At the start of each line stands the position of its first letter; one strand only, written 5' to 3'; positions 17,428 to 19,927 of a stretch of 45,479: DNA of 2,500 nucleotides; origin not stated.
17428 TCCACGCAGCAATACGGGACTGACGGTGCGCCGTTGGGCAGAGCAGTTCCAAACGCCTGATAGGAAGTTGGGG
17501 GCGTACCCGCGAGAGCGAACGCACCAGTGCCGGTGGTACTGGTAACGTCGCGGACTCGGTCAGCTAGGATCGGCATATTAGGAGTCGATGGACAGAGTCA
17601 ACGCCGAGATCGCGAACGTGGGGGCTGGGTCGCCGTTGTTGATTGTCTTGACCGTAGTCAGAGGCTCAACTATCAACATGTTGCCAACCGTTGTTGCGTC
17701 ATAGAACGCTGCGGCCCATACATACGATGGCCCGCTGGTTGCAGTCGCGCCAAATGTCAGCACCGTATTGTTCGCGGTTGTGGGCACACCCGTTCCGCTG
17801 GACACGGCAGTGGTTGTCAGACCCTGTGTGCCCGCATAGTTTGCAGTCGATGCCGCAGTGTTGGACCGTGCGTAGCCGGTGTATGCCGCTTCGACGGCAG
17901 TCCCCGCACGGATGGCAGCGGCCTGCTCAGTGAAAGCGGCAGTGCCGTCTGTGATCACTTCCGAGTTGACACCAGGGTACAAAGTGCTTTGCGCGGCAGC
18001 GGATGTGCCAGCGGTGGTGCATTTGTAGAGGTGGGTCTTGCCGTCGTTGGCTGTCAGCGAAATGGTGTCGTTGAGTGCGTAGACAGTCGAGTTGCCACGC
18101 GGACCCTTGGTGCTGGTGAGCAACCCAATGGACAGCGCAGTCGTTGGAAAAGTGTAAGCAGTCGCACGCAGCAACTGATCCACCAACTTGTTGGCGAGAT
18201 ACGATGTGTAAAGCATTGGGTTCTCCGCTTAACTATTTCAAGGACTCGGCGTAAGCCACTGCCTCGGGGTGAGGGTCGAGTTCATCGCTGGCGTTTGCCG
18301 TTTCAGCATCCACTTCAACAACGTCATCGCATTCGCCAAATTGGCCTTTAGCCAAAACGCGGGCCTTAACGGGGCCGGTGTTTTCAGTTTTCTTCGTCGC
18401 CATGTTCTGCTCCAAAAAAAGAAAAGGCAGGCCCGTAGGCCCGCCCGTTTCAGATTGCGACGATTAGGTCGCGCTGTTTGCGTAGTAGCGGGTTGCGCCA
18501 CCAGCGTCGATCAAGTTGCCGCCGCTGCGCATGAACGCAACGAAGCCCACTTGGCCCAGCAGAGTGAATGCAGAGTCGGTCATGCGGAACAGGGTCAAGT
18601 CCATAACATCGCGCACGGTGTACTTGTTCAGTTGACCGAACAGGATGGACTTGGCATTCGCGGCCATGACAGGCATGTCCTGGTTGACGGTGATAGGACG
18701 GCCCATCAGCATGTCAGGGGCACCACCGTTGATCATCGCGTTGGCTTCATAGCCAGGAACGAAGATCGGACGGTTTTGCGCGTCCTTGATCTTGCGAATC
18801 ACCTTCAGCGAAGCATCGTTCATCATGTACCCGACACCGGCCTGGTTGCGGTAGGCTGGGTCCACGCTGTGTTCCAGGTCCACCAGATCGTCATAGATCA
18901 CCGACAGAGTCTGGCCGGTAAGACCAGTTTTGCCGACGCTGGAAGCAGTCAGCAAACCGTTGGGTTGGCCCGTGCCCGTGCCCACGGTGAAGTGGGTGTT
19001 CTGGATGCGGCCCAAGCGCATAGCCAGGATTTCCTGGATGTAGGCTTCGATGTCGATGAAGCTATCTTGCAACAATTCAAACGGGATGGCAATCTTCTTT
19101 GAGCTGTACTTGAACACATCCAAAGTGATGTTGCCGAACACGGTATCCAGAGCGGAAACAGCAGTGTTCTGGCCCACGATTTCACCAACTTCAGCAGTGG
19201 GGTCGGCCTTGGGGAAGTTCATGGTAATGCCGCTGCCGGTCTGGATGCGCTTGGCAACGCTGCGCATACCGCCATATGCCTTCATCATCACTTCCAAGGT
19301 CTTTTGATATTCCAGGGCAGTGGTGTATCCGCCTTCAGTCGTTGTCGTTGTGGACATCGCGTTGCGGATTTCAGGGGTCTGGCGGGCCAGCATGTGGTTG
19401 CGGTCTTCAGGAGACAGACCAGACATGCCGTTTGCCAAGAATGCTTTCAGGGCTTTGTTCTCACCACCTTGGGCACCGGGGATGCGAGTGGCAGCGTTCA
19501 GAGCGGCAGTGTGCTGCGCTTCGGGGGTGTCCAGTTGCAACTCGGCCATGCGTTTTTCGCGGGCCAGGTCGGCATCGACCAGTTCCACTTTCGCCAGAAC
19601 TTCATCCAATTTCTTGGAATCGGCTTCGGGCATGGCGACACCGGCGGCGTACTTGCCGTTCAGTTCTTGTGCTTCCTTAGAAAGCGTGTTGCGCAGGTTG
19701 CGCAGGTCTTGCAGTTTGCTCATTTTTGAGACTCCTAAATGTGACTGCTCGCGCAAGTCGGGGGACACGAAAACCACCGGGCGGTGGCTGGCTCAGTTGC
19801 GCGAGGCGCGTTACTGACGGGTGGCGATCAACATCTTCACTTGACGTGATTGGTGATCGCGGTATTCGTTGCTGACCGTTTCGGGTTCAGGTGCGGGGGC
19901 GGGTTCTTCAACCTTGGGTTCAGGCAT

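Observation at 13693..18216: Six-gene block of atypical, low-complexity or lectin-like proteins inserted between the major capsid gene and the head-tail connector genes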

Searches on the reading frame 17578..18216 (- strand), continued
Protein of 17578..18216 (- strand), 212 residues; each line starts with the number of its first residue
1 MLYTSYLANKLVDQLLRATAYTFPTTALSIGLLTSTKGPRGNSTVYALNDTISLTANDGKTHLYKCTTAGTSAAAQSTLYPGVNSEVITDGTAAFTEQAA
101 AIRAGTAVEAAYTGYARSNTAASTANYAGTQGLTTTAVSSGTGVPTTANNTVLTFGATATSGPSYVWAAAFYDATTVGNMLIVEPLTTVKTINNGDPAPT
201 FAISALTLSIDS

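Call 84: search_solved_structures(query=A3, max_evalue=1, show_alignments=1)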
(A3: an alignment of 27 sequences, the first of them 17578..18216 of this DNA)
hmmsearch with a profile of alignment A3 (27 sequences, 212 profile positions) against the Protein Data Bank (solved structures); distinct sequences matched with E-value up to 1: 4.
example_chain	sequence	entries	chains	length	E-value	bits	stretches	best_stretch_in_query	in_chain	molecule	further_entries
8jou_a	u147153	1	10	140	9.2e-13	51.5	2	128-207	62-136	Virion-associated phage protein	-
1ush_A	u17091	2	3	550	0.075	15.8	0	28-95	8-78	5'-NUCLEOTIDASE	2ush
3r06_A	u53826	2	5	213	0.72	12.6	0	31-75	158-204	anti-mouse CD3epsilon antibody 2C11 Fab light chain | Mouse anti-mouse CD3epsilon antibody 2C11 light chain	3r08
6pis_L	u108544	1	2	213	0.78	12.5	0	31-75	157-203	ANTIBODY FAB FRAGMENT LIGHT CHAIN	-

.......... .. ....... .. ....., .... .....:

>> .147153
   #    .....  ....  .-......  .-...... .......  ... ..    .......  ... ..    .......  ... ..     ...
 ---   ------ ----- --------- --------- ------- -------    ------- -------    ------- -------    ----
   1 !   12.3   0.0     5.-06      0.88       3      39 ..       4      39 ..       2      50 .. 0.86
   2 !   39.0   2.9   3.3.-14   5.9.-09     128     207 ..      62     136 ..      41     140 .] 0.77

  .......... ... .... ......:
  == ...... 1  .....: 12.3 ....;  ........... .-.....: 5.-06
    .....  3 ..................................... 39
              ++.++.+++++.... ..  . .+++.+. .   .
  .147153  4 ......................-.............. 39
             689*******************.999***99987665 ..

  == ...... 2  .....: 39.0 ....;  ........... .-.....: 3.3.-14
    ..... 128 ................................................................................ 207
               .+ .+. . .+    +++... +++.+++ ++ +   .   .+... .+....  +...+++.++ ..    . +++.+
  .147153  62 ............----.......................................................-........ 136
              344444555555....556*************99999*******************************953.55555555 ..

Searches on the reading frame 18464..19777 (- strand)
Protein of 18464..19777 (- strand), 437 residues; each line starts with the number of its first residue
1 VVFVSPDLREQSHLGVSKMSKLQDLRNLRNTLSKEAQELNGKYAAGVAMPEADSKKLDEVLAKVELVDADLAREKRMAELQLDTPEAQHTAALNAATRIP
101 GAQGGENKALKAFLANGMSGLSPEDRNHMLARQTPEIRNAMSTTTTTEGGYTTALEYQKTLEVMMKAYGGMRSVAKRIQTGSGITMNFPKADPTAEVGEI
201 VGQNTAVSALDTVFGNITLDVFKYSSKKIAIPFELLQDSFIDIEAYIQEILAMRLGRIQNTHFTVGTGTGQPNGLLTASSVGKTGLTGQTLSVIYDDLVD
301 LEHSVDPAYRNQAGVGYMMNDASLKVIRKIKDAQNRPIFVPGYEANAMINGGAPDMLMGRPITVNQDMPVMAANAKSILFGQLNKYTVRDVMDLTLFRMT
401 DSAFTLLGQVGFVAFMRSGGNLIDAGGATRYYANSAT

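Call 3: search_protein_families(library=pfam, proteins=[window:18464-19777:-], max_evalue=0.1)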
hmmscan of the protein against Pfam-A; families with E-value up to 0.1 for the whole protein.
window:18464-19777:- (437 aa): 1 family
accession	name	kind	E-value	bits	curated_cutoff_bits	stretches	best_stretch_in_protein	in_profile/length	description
PF05065.19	Phage_capsid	-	6.2e-60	203.4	24.2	1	149-425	1-272/280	Phage capsid family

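Call 4: search_protein_families(library=phrogs, proteins=[window:18464-19777:-], max_evalue=0.01)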
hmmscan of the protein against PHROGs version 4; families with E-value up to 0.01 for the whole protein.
window:18464-19777:- (437 aa): 4 families
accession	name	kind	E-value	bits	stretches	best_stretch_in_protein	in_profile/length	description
phrog_10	-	head and packaging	9.4e-67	227.5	1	17-425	260-627/752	major head protein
phrog_15928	-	head and packaging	6.7e-22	79.4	1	235-425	1-171/185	major head protein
phrog_617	-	head and packaging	1.4e-16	61.5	1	135-388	325-581/626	major head protein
phrog_17162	-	unknown function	1.1e-07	32.9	1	352-424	2-73/85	-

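Call 42: find_related_loci(query=window:18464-19777:-, collection=viral_contigs, flank=9000)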
Query window:18464-19777:- (437 aa) in viral_contigs; peptide patterns used: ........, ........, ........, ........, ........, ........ (x = any residue, [..] = any of these).
43 stretches matched a pattern; 28 encode a relative of the query (tblastn E <= 1e-3); 28 distinct loci.
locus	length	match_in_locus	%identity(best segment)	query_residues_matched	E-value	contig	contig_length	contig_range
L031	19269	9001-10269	90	15-437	0e+0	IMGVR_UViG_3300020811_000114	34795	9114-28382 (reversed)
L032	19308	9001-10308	66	2-437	0e+0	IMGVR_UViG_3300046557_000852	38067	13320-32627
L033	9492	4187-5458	66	17-437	0e+0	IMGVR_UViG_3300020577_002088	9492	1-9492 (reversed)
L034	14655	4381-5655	68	19-437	0e+0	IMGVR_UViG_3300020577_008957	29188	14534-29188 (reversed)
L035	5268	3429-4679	63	19-437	9e-173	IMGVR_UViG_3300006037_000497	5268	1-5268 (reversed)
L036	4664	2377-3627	63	19-437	4e-174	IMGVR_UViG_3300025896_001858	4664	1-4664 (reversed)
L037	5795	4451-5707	63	19-437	3e-170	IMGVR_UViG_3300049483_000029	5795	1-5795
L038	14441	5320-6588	60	15-437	3e-166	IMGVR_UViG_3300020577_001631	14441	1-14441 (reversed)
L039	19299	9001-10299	69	5-437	0e+0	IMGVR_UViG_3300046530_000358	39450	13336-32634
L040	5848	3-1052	67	90-437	2e-154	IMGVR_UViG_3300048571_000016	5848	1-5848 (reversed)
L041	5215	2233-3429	51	22-437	7e-123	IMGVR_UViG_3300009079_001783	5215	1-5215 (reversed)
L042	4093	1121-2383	49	22-437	1e-123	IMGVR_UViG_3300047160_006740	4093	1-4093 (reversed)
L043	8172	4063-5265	49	18-437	8e-122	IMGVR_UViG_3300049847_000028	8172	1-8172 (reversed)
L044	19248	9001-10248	41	19-437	2e-87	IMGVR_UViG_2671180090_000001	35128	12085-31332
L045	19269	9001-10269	42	17-437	2e-86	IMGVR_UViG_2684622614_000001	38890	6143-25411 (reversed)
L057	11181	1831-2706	40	124-426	1e-56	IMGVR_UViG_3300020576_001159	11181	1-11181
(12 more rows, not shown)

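Call 69: search_protein_families(library=pfam, proteins=[L031:10641-11105:+, L040:1556-1849:+, L031:11108-12421:+, L031:12425-13231:+], max_evalue=0.05)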
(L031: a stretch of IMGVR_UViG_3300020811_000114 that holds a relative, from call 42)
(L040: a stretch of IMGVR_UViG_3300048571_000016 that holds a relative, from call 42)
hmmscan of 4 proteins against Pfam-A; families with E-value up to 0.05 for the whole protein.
L031:10641-11105:+ (154 aa): 0 families

L040:1556-1849:+ (97 aa): 0 families

L031:11108-12421:+ (437 aa): 0 families

L031:12425-13231:+ (268 aa): 3 families
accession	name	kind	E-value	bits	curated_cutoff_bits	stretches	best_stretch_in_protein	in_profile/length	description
PF04213.18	HtaA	-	0.00012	23.1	24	0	137-175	30-68/164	Htaa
PF09953.15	DUF2187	-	0.00059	20.2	24.7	0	111-132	5-26/60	Uncharacterized protein conserved in bacteria (DUF2187)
PF16693.10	Yop-YscD_ppl_1st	-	0.0036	17.4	24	0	68-82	24-38/62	YscD/CdsD-like Bon-like domain 1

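Call 70: search_protein_families(library=phrogs, proteins=[L031:10641-11105:+, L040:1556-1849:+, L031:11108-12421:+, L031:12425-13231:+], max_evalue=0.01)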
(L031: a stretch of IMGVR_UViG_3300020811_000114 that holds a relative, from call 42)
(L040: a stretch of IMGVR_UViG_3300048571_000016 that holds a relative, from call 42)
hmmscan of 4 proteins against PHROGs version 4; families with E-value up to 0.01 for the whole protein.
L031:10641-11105:+ (154 aa): 1 family
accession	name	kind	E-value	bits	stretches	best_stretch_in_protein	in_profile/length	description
phrog_644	-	unknown function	3.8e-09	37.6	1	23-151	25-140/174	-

L040:1556-1849:+ (97 aa): 1 family
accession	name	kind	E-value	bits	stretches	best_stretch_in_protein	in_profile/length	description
phrog_25287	-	unknown function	0.0088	17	0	4-37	10-43/51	-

L031:11108-12421:+ (437 aa): 0 families

L031:12425-13231:+ (268 aa): 2 families
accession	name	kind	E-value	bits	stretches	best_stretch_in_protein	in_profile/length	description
phrog_21761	-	unknown function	0.0098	17.3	0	31-106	10-77/156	-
phrog_10623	-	unknown function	0.01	17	0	17-36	23-42/56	-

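Call 105: search_protein_families(library=pfam, proteins=[L032:11284-12891:+, L039:11115-12632:+, L039:10554-11102:+, L038:8296-9375:+, L038:7089-7874:+, L057:3483-4316:+, L057:2960-3409:+, L034:6933-8120:+, L040:1859-3349:+, L034:8969-11131:+], max_evalue=0.01)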
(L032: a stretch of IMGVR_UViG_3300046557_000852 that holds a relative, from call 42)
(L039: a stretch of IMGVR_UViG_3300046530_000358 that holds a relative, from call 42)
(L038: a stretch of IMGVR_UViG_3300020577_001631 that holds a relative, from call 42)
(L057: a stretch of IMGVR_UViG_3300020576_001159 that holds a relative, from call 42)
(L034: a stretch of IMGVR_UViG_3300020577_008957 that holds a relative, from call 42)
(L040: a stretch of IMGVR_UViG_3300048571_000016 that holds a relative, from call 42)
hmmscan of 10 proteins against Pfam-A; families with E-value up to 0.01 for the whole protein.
L032:11284-12891:+ (535 aa): 0 families

L039:11115-12632:+ (505 aa): 1 family
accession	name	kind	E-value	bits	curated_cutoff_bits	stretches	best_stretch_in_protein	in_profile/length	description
PF13472.12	Lipase_GDSL_2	-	2e-05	25.6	32.9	1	217-334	2-118/178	GDSL-like Lipase/Acylhydrolase family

L039:10554-11102:+ (182 aa): 0 families

L038:8296-9375:+ (359 aa): 1 family
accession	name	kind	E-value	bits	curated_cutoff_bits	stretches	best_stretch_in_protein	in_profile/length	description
PF01391.23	Collagen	-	7e-08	32.6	27.2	1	28-86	1-59/60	Collagen triple helix repeat (20 copies)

L038:7089-7874:+ (261 aa): 0 families

L057:3483-4316:+ (277 aa): 0 families

L057:2960-3409:+ (149 aa): 0 families

L034:6933-8120:+ (395 aa): 0 families

L040:1859-3349:+ (496 aa): 0 families

L034:8969-11131:+ (720 aa): 1 family
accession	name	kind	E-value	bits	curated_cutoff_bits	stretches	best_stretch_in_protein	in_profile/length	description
PF13385.13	Laminin_G_3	-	1.6e-08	35.3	27.6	1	97-234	24-150/151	Concanavalin A-like lectin/glucanases superfamily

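Call 106: search_protein_families(library=phrogs, proteins=[L032:11284-12891:+, L039:11115-12632:+, L039:10554-11102:+, L038:8296-9375:+, L038:7089-7874:+, L057:3483-4316:+, L057:2960-3409:+, L034:6933-8120:+, L040:1859-3349:+, L034:6041-6550:+], max_evalue=0.001)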
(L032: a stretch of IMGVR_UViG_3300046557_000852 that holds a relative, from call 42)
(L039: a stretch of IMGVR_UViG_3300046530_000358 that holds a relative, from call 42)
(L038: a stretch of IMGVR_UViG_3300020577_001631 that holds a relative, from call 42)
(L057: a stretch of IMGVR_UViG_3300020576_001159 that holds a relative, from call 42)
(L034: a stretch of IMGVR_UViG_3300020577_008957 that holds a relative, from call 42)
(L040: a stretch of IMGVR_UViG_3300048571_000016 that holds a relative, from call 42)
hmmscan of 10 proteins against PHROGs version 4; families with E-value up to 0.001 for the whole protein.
L032:11284-12891:+ (535 aa): 0 families

L039:11115-12632:+ (505 aa): 1 family
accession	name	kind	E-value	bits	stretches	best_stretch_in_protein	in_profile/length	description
phrog_8480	-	other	3.8e-10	40.5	2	91-342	112-369/528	lysophospholipase L1-like esterase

L039:10554-11102:+ (182 aa): 0 families

L038:8296-9375:+ (359 aa): 22 families
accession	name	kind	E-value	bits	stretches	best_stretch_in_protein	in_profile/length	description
phrog_6320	-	tail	1.2e-18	68.2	1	21-99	76-153/745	tail fiber protein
phrog_819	-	tail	1.2e-17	64.4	1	26-303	637-872/1024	tail protein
phrog_366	-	tail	1.4e-16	62.1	1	20-204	307-405/474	tail fiber protein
phrog_5073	-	tail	7.7e-14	52.6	1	17-95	250-328/519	tail fiber protein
phrog_8745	-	tail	3.2e-12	45.6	1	27-240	1415-1622/1803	tail fiber protein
phrog_30509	-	tail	8e-12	45.8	1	10-148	24-163/254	collagen like minor tail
phrog_1806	-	tail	8.6e-10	39.4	1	26-98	167-237/276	collagen like minor tail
phrog_29268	-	unknown function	3.2e-08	33.2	1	24-142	417-547/653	-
phrog_3420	-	unknown function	4e-08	32.3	1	22-145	249-373/929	-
phrog_38766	-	head and packaging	8.4e-08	32.2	1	25-130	103-207/478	virion structural protein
phrog_32123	-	unknown function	4.2e-07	29.6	1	27-168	229-368/532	-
phrog_18350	-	tail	6e-07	30.4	2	27-113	128-220/253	tail fiber protein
phrog_26654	-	unknown function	2.3e-06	28.3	1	27-94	81-148/360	-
phrog_3890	-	tail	2.3e-06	25.3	1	55-141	1902-1984/3453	straight fibre tail protein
phrog_13892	-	tail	2.4e-06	27.8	1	4-143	12-151/676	minor tail protein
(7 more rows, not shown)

L038:7089-7874:+ (261 aa): 0 families

L057:3483-4316:+ (277 aa): 0 families

L057:2960-3409:+ (149 aa): 1 family
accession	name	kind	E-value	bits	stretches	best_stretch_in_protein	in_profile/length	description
phrog_5707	-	unknown function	1.4e-06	29.3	1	20-112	17-119/134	-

L034:6933-8120:+ (395 aa): 0 families

L040:1859-3349:+ (496 aa): 0 families

L034:6041-6550:+ (169 aa): 1 family
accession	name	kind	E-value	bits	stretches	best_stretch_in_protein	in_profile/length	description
phrog_240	-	head and packaging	1.6e-26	94.4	1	24-156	60-177/200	head protein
